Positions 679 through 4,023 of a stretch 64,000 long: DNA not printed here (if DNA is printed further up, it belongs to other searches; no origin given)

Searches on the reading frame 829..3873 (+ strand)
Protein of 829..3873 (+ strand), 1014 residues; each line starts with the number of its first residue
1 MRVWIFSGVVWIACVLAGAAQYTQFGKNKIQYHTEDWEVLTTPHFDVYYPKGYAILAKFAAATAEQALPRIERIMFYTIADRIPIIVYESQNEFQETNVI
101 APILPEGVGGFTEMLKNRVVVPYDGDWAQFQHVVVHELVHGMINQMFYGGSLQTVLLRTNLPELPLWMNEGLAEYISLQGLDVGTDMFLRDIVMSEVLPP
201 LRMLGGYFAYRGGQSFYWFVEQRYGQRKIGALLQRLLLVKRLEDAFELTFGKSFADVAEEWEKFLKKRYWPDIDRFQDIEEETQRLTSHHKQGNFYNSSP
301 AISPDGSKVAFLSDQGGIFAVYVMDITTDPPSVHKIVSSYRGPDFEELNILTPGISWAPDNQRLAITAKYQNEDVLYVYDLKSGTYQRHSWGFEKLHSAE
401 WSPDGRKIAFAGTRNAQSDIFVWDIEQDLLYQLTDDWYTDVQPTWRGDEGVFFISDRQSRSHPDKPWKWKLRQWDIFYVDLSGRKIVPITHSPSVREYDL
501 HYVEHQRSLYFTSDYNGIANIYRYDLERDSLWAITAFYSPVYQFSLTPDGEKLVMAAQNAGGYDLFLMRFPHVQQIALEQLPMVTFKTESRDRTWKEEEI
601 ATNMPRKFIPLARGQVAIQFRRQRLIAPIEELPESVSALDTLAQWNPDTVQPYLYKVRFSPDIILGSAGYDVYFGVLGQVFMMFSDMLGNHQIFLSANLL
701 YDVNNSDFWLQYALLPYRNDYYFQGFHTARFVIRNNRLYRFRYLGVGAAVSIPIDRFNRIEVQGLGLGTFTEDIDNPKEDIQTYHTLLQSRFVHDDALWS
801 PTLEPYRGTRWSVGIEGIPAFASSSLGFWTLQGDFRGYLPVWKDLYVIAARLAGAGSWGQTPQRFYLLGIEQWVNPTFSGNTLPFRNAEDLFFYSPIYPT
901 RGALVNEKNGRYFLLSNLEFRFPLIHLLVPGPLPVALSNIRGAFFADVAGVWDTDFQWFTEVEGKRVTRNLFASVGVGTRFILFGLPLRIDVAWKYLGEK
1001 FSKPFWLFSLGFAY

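Call 65: search_protein_families(library=pfam, proteins=[window:829-3873:+], max_evalue=0.00001)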
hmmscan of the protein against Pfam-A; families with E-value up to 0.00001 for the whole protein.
window:829-3873:+ (1014 aa): 4 families
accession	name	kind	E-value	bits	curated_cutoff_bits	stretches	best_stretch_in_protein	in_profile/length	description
PF07676.18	PD40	-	4e-16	58.9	20.9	0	294-317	8-32/38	WD40-like Beta Propeller Repeat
PF13485.12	Peptidase_MA_2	-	6.2e-11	42.9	32.4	1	63-266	1-200/201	Peptidase MA superfamily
PF01103.29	Omp85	-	5.1e-09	36.5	24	1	805-995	132-305/325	Omp85 superfamily domain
PF00930.27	DPPIV_N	-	1.3e-06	27.9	22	0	370-436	19-81/354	Dipeptidyl peptidase IV (DPP IV) N-terminal region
